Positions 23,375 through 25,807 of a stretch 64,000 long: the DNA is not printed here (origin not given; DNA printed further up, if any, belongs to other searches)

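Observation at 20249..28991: DNA-repair-flavoured gene string: pyruvyl transferase - nfo - sbcD-like - membrane-anchored sbcC-like - 941-aa WG-repeat protein - small secreted protein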

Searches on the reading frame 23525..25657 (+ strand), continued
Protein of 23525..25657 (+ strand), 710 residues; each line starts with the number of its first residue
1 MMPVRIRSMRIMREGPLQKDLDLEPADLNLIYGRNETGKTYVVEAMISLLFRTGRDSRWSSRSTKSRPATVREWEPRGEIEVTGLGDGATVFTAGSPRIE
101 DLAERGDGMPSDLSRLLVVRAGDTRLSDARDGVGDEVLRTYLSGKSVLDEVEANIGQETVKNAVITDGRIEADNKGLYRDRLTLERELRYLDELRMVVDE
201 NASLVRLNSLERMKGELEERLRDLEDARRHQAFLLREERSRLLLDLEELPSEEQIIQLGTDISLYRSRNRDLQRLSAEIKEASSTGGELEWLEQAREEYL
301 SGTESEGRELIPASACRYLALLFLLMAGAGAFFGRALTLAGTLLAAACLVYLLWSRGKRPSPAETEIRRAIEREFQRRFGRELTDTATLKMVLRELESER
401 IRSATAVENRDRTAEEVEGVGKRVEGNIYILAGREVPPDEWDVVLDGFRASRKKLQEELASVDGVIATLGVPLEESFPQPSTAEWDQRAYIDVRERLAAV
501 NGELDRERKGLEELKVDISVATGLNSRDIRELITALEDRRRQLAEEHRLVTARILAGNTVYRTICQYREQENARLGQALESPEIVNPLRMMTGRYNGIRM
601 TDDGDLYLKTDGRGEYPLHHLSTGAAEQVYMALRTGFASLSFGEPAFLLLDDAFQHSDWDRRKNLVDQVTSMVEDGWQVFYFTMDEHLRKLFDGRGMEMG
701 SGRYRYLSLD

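Call 20: find_encoding_contigs(protein=P0061, flank=8000, max_places=1)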
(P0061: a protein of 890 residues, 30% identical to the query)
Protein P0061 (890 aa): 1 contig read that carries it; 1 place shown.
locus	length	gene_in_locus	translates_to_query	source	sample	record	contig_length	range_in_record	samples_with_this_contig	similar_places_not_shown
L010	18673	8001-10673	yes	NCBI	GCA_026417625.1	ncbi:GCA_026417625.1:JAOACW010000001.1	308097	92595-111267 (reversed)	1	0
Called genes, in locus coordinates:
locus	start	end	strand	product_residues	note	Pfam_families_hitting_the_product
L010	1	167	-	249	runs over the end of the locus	PF01627:Hpt (weak)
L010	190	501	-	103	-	PF00072:Response_reg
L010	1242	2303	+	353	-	PF03773:ArsP_1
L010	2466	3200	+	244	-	PF01925:TauE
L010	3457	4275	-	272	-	PF01171:ATP_bind_3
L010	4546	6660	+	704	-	-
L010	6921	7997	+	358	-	PF00149:Metallophos, PF12850:Metallophos_2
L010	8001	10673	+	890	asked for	PF13514:AAA_27 (weak)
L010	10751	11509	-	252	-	PF02811:PHP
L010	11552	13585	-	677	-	PF17159:MASE3, PF08447:PAS_3, PF13426:PAS_9 (faint), PF00989:PAS (weak), PF08448:PAS_4 (weak), PF13188:PAS_8, PF00990:GGDEF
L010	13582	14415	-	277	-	PF03269:DUF268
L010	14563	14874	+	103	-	PF02915:Rubrerythrin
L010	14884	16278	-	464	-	PF00083:Sugar_tr, PF05977:MFS_3 (weak), PF07690:MFS_1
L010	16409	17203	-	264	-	PF13489:Methyltransf_23, PF02353:CMAS (weak), PF13847:Methyltransf_31, PF08241:Methyltransf_11, PF08242:Methyltransf_12, PF13649:Methyltransf_25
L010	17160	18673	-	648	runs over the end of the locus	PF00890:FAD_binding_2 (faint), PF01134:GIDA, PF07992:Pyr_redox_2 (weak), PF12831:FAD_oxidored (weak), PF21680:GIDA_C_1st, PF13932:SAM_GIDA_C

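Call 22: search_solved_structures(query=A1, max_evalue=0.01)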
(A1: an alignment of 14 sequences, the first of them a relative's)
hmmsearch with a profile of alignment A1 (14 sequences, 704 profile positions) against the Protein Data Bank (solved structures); distinct sequences matched with E-value up to 0.01: 14.
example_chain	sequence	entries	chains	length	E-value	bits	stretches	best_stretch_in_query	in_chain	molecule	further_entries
3qku_A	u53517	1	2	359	2e-07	33.1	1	587-687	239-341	DNA double-strand break repair rad50 ATPase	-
3qkt_A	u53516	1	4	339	5.2e-07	31.7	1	587-687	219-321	DNA double-strand break repair rad50 ATPase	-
4nck_A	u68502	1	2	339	3e-06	29.2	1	587-687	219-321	DNA double-strand break repair Rad50 ATPase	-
3qkr_B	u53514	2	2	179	4.6e-06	28.5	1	587-687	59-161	DNA double-strand break repair rad50 ATPase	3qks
4nch_A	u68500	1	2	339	4.9e-06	28.5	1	587-687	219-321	DNA double-strand break repair Rad50 ATPase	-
1ii8_B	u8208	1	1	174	9.3e-06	27.5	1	587-687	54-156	Rad50 ABC-ATPase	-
4nci_A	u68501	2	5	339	1.4e-05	27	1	587-687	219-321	DNA double-strand break repair Rad50 ATPase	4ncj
1f2t_B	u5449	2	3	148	1.8e-05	26.6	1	587-687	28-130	RAD50 ABC-ATPASE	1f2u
8qox_B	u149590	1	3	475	0.00015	23.6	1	407-515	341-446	Conserved membrane protein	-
3jqh_A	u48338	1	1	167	0.00024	22.9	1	168-276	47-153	C-type lectin domain family 4 member M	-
1us8_B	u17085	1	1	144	0.00038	22.2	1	587-687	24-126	DNA DOUBLE-STRAND BREAK REPAIR RAD50 ATPASE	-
5f3w_B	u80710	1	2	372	0.0017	20.1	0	589-662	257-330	DNA double-strand break repair Rad50 ATPase,DNA double-strand break repair Rad50 ATPase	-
3aux_A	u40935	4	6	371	0.0019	19.9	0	589-662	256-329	DNA double-strand break repair rad50 ATPase | DNA double-strand break repair Rad50 ATPase,DNA double-strand break repair Rad50 ATPase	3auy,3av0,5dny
4lin_A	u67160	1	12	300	0.0098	17.5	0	390-517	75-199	Tail needle protein gp26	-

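Call 24: find_related_loci(query=A1, collection=genome_contigs, flank=6000)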
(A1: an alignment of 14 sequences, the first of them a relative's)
Query A1 (710 aa) in genome_contigs; peptide patterns used: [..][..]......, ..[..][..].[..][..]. (x = any residue, [..] = any of these).
600 stretches matched a pattern (row limit reached: there are more); 16 encode a relative of the query (tblastn E <= 1e-3); 16 distinct loci.
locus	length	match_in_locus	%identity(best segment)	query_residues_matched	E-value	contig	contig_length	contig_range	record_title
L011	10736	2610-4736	47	1-710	0e+0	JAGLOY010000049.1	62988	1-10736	MAG: Candidatus Aegiribacteria sp. isolate RS_7_6 ROV157_7.bin.6.fa_49, whole genome shotgun sequence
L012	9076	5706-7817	38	1-709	2e-139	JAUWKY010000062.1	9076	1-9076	MAG: Syntrophobacterales bacterium isolate CSMAG_2358 CSMAG_2358_k141_1756763_length_9076_cov_6.7653, whole genome shotg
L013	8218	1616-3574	34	2-707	6e-93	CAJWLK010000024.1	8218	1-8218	MAG TPA_asm: uncultured Gemmatimonadetes bacterium isolate ERR599156_bin.217_MetaBAT_v2.12.1_MAG genome assembly, contig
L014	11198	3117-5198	31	1-709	2e-90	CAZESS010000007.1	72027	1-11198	MAG TPA_asm: uncultured Thermoplasmatales archaeon isolate SRP141376_co2_183 genome assembly, contig: NODE_942_length_72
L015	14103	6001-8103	32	2-710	1e-89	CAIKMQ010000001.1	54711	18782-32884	MAG: uncultured Leptolinea sp. isolate LaPlata_bin-0305 genome assembly, contig: bin-0305:01/48, whole genome shotgun se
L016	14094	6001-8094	29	2-709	4e-84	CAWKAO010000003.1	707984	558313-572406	MAG: uncultured Actinomycetes bacterium isolate MFD09779.bin.1.47 genome assembly, contig: contig_30555, whole genome sh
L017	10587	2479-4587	29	1-709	2e-79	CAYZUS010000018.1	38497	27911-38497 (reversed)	MAG TPA_asm: uncultured Actinomycetota bacterium isolate SRP272421_co1_595 genome assembly, contig: NODE_2045_length_384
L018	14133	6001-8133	28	1-709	1e-71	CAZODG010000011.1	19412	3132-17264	MAG TPA_asm: uncultured Actinomycetota bacterium isolate SRP178699_co1_615 genome assembly, contig: NODE_3415_length_194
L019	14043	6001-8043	32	2-692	1e-69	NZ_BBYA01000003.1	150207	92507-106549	Leptolinea tardivitalis strain YMTK-2, whole genome shotgun sequence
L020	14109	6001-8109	27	4-709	5e-60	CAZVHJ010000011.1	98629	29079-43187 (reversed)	MAG TPA_asm: uncultured Spirochaetaceae bacterium isolate binchicken_co178_254 genome assembly, contig: NODE_431_length_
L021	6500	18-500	58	550-710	2e-56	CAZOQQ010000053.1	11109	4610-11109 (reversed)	MAG TPA_asm: uncultured bacterium isolate binchicken_co67_278 genome assembly, contig: NODE_6383_length_11109_cov_4.8423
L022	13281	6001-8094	26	2-709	6e-65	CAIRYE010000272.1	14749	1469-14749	MAG: uncultured Anaerolineae bacterium isolate Loclat_bin-13074 genome assembly, contig: bin-13074:272/506, whole genome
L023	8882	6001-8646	30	2-698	9e-34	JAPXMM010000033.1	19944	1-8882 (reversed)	MAG: Bacteroidales bacterium isolate binned_ad_5.57 NODE_2656_length_19944_cov_5.074078, whole genome shotgun sequence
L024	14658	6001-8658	29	4-709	1e-30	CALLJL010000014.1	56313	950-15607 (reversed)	MAG: uncultured bacterium isolate S1_Bin_METABAT__328_1 genome assembly, contig: c_000003323878, whole genome shotgun se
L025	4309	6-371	44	583-705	6e-29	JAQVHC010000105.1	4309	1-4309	MAG: Actinomycetota bacterium isolate STE_197 NODE_65170_length_4309_cov_5.595887_Sandtown_E, whole genome shotgun seque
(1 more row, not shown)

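Call 29: find_homologous_proteins(query=A2, max_evalue=0.001)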
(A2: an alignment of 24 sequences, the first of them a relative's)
Query A2 (24 sequences) (710 aa, profile of the alignment): 108 proteins with E <= 0.001 among 8000 candidates.
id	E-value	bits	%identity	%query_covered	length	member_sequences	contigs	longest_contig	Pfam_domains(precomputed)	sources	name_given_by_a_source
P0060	1.3e-248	845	32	100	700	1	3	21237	PF13514.13,PF02463.26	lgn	-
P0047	1.0e-246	839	36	99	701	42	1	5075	PF13514.13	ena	-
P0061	7.2e-240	816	30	40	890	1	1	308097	PF13514.13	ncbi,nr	ncbi:MAG: AAA family ATPase [Syntrophales bacterium]|nr:AAA family ATPase [Syntrophales bacterium]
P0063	2.4e-239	815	31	39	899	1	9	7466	PF02463.26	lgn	-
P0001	2.3e-238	811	100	100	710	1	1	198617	PF13514.13,PF13476.13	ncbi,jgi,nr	ncbi:MAG: hypothetical protein AVO35_06635 [Candidatus Aegiribacteria sp. MLS_C]|nr:MAG: hypothetica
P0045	4.9e-237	807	38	100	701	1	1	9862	PF13514.13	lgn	-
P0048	9.7e-234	796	35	98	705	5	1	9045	-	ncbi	-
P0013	2.0e-231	788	48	100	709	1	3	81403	PF13514.13,PF13476.13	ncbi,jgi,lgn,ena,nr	ncbi:MAG: AAA family ATPase [Candidatus Aegiribacteria sp.]|nr:AAA family ATPase [Candidatus Aegirib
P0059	3.5e-231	788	34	100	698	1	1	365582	PF13514.13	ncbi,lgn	-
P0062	2.1e-230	785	28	99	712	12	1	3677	-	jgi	-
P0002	4.1e-228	777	84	98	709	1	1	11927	PF13514.13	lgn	-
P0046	2.9e-227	775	35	98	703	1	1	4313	PF13514.13,PF13175.13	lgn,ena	-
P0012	7.5e-227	773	49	100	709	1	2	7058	PF13514.13,PF13476.13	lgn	-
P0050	3.7e-221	754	36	99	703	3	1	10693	PF13514.13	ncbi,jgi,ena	-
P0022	5.0e-221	754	47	100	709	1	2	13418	PF13514.13,PF13175.13,PF13476.13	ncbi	-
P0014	7.4e-221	753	48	100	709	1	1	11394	PF13514.13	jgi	-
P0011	1.8e-220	752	49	100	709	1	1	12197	PF13514.13,PF13476.13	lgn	-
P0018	1.7e-216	739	48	100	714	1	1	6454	PF13514.13,PF13476.13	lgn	-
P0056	2.0e-216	739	35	98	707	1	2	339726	PF13514.13,PF13476.13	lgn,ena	-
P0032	3.2e-216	738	45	100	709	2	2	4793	PF13514.13,PF13175.13,PF13476.13,PF02463.26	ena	-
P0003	4.5e-216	738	68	100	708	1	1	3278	PF13514.13,PF13476.13,PF02463.26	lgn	-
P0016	5.5e-216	737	48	100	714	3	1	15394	PF13514.13,PF13175.13,PF13476.13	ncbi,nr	ncbi:MAG: AAA family ATPase [Candidatus Aegiribacteria sp.]|nr:AAA family ATPase [Candidatus Aegirib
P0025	2.7e-215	735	46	100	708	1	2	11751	PF13514.13,PF13476.13,PF02463.26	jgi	-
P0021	3.4e-215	735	47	100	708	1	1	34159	PF13514.13,PF02463.26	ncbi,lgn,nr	ncbi:MAG: AAA family ATPase [Candidatus Aegiribacteria sp.]|nr:AAA family ATPase [Candidatus Aegirib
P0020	1.3e-214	733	47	100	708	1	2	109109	PF13514.13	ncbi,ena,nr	ncbi:MAG: AAA family ATPase [Candidatus Aegiribacteria sp.]|nr:AAA family ATPase [Candidatus Aegirib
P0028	1.9e-214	732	47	100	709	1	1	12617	PF13514.13,PF13476.13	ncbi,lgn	-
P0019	2.0e-214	732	46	100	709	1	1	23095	PF13514.13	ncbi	-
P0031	3.0e-213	728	46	100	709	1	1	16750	PF13514.13,PF13476.13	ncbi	ncbi:MAG: AAA family ATPase [Candidatus Fermentibacteria bacterium]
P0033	8.0e-213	727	45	100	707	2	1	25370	PF13514.13,PF13175.13,PF13476.13,PF02463.26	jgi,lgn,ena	-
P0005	1.4e-212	726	59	100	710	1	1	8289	PF13476.13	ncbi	-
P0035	3.2e-212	725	46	100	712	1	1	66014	PF13514.13,PF02463.26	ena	-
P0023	6.5e-212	724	46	100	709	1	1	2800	PF13514.13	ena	-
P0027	1.5e-211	723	46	100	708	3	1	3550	PF13514.13,PF13476.13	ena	-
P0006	2.7e-211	722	60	98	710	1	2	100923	-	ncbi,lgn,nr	ncbi:MAG: hypothetical protein JXA64_00200 [Candidatus Fermentibacteraceae bacterium]|nr:hypothetica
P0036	3.2e-211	722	46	99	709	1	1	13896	PF13514.13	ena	-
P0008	1.3e-210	720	56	100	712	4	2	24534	-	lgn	-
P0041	2.4e-210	719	39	98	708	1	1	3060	PF13514.13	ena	-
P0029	5.9e-210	717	46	100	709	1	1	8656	PF13514.13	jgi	-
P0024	6.5e-210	717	45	98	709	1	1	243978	PF13514.13,PF13175.13,PF13476.13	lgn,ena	-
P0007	1.5e-209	716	56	100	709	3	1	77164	PF13476.13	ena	-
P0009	3.4e-209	715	55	100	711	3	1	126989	PF13514.13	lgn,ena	-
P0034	4.2e-209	715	46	99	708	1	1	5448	PF13514.13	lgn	-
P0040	1.4e-208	713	39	98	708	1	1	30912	PF13514.13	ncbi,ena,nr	ncbi:MAG: AAA family ATPase [Candidatus Aegiribacteria sp.]|nr:AAA family ATPase [Candidatus Aegirib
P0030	5.3e-206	704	46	100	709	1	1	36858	PF13514.13,PF13476.13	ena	-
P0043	2.8e-203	695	39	98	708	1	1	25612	PF13514.13,PF13175.13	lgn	-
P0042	2.6e-202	692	38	100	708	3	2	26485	PF13514.13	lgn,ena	-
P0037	1.3e-199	683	44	100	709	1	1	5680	PF13514.13,PF13476.13,PF02463.26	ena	-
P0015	1.4e-198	680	47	100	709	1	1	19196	PF13514.13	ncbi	-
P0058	2.6e-197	676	33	95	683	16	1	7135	PF13514.13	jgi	jgi:hypothetical protein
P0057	4.2e-196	672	33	99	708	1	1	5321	PF13514.13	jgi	jgi:uncharacterized protein YhaN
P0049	4.4e-195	668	38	98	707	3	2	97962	PF13514.13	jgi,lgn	jgi:recombinational DNA repair ATPase RecF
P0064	9.8e-140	485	34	35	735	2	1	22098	PF13514.13,PF13175.13,PF13476.13,PF02463.26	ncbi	-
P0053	1.1e-108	383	44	60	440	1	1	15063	PF13514.13,PF13175.13,PF13476.13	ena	-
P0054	5.0e-102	361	48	56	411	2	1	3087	PF13514.13,PF13476.13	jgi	jgi:uncharacterized protein YhaN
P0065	1.8e-101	359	34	15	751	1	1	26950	PF13514.13,PF13476.13,PF02463.26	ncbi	-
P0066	7.1e-31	125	28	15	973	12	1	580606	PF13514.13,PF13175.13,PF13476.13,PF02463.26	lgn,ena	-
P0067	1.5e-28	118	32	15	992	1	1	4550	PF13514.13,PF13476.13,PF02463.26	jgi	jgi:uncharacterized protein YhaN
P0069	1.3e-25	108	27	30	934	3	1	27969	PF13514.13,PF13476.13,PF02463.26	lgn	-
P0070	7.5e-25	106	31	11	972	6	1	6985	PF13514.13,PF02463.26,PF13166.13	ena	-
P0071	3.0e-24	104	25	13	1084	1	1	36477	PF13514.13,PF13175.13,PF13476.13,PF02463.26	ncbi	-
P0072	6.1e-24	103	25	34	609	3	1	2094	PF13514.13,PF13476.13,PF02463.26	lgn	-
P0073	4.8e-22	96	24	35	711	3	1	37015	PF13514.13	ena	-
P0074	8.3e-22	95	24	11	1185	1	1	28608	PF13514.13,PF13476.13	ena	-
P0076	7.0e-21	92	28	14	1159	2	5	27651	PF13514.13,PF13175.13,PF13476.13,PF02463.26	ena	-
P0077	1.3e-19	88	48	4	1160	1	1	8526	PF13514.13,PF13476.13,PF02463.26,PF13304.13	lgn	-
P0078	1.6e-19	88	31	15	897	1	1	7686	PF13514.13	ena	-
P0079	6.7e-19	86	30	11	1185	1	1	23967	PF13514.13,PF13476.13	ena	-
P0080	8.2e-17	79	33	15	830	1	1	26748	PF13514.13,PF02463.26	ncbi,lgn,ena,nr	ncbi:MAG: AAA family ATPase [Gemmatimonadetes bacterium]|nr:AAA family ATPase [Gemmatimonadota bacte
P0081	9.5e-17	79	29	19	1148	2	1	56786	PF13514.13,PF13476.13,PF02463.26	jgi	-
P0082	4.0e-16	77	28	11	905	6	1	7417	PF04513.18,PF13514.13,PF00005.34,PF13175.13,PF13476.13,PF13555.13,PF02463.26,PF13166.13,PF13304.13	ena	-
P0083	4.7e-16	76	33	4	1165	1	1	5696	PF13514.13,PF13476.13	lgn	-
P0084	3.1e-15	74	30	13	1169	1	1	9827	PF13514.13,PF13476.13,PF02463.26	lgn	-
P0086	1.2e-14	72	32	4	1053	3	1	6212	PF13514.13,PF13476.13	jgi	jgi:uncharacterized protein YhaN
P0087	1.2e-12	65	30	18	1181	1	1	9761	PF13514.13,PF13476.13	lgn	-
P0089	2.2e-12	64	40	5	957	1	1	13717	PF13514.13,PF13476.13,PF13558.13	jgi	-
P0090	2.3e-12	64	29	15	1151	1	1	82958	PF13514.13,PF13476.13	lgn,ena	-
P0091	2.6e-12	64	33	19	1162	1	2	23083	PF13514.13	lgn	-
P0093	1.1e-11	62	32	16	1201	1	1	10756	PF13514.13,PF13476.13,PF13555.13,PF02463.26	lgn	-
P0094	1.1e-11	62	42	3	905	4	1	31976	PF13514.13,PF00005.34,PF13175.13,PF13476.13,PF13555.13,PF05531.18,PF02463.26,PF13304.13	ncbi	-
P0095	1.2e-11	62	-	-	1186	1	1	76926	PF13514.13,PF13476.13,PF02463.26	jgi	jgi:exonuclease SbcC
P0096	1.8e-11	61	30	15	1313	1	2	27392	PF13514.13,PF13476.13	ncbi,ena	-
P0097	2.6e-11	61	29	16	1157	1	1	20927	PF13514.13,PF13476.13,PF13555.13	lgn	-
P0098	3.5e-11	60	32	15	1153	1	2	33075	PF13514.13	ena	-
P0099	2.1e-10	58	31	12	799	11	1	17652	PF13514.13,PF00005.34,PF13175.13,PF13476.13,PF13558.13,PF13555.13,PF02463.26,PF13166.13,PF04423.20,PF13304.13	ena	-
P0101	3.8e-9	54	27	7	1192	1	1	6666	PF13514.13,PF13476.13,PF02463.26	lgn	-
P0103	3.8e-7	47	27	13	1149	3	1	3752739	PF13514.13,PF02463.26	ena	-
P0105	1.0e-6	46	32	20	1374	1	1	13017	PF13514.13,PF13476.13,PF02463.26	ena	-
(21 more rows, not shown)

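Call 42: search_protein_families(library=pfam, proteins=[L008:10169-13537:+, L008:13540-13995:+, L003:10094-10441:+, L003:10443-10877:+, L001:10144-10587:+, L003:6321-6776:+, L005:10133-10591:-], max_evalue=1)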
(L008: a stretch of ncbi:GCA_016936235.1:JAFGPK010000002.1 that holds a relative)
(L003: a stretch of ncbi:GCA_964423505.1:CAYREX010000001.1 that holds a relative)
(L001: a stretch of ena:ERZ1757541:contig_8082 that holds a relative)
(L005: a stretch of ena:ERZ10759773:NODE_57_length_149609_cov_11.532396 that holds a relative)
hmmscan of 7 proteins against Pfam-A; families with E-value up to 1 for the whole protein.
L008:10169-13537:+ (1122 aa): 1 family
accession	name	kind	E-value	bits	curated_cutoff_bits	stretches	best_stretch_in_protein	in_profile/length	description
PF14903.11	WG_beta_rep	-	1e-60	201.8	25.6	7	1022-1056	1-35/35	WG containing repeat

L008:13540-13995:+ (151 aa): 0 families

L003:10094-10441:+ (115 aa): 0 families

L003:10443-10877:+ (144 aa): 2 families
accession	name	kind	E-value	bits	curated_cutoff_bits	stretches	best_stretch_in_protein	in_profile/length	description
PF00879.23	Defensin_propep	-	0.079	13.7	23.6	1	7-32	7-32/51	Defensin propeptide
PF13670.12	PepSY_2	-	0.099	13.1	24.3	1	4-50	2-45/83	Peptidase propeptide and YPEB domain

L001:10144-10587:+ (147 aa): 1 family
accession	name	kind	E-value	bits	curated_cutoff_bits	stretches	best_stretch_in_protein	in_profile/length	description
PF22975.2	EPS8_2nd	-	0.033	14.9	27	1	12-81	83-154/155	EPS8 spectrin-like domain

L003:6321-6776:+ (151 aa): 0 families

L005:10133-10591:- (152 aa): 0 families
